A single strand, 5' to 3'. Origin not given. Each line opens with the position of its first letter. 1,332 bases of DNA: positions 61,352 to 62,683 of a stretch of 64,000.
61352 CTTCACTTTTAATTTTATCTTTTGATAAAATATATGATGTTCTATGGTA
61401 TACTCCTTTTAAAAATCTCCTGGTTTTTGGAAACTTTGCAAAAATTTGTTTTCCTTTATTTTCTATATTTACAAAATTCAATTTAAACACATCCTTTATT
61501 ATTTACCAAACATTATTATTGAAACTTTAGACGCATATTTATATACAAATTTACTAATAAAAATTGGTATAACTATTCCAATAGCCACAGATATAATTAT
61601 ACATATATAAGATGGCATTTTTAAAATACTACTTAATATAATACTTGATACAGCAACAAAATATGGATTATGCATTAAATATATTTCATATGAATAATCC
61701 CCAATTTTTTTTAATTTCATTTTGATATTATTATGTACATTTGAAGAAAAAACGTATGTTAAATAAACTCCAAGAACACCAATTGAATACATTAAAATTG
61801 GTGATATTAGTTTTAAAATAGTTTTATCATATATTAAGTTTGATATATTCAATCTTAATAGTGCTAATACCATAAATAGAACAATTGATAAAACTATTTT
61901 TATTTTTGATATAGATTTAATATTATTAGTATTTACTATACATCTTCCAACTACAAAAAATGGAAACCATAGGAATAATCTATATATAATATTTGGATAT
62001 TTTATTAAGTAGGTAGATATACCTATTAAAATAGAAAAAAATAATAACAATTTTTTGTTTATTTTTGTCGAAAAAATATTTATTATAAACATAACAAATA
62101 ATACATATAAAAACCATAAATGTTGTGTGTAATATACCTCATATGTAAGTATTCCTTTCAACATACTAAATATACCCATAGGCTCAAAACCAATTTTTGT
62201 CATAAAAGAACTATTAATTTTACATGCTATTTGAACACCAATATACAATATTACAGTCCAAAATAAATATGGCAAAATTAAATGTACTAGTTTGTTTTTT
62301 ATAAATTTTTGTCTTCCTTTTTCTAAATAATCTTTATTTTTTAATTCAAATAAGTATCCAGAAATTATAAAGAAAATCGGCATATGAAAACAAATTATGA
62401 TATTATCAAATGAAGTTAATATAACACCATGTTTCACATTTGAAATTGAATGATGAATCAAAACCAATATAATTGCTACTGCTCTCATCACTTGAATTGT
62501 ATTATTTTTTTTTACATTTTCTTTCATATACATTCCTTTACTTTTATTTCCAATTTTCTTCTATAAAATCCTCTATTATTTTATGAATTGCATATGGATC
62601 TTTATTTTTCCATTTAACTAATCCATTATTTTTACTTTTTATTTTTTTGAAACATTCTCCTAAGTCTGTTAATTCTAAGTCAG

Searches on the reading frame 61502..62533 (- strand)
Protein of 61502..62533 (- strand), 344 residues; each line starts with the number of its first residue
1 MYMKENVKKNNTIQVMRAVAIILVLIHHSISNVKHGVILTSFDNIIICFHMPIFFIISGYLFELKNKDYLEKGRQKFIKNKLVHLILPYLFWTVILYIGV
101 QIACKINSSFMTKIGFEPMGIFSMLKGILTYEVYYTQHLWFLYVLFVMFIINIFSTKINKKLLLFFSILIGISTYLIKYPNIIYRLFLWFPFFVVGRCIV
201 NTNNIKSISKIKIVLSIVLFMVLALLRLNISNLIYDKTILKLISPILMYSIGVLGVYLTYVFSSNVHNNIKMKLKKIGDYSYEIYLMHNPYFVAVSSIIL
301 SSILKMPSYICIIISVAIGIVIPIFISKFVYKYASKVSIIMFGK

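Call 80: search_protein_families(library=pfam, proteins=[window:61502-62533:-], max_evalue=0.00001)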
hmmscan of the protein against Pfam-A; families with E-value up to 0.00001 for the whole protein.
window:61502-62533:- (344 aa): 1 family
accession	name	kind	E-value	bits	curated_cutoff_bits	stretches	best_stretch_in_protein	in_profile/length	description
PF01757.29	Acyl_transf_3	-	1.9e-33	116.4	31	1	12-323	3-323/326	Acyltransferase domain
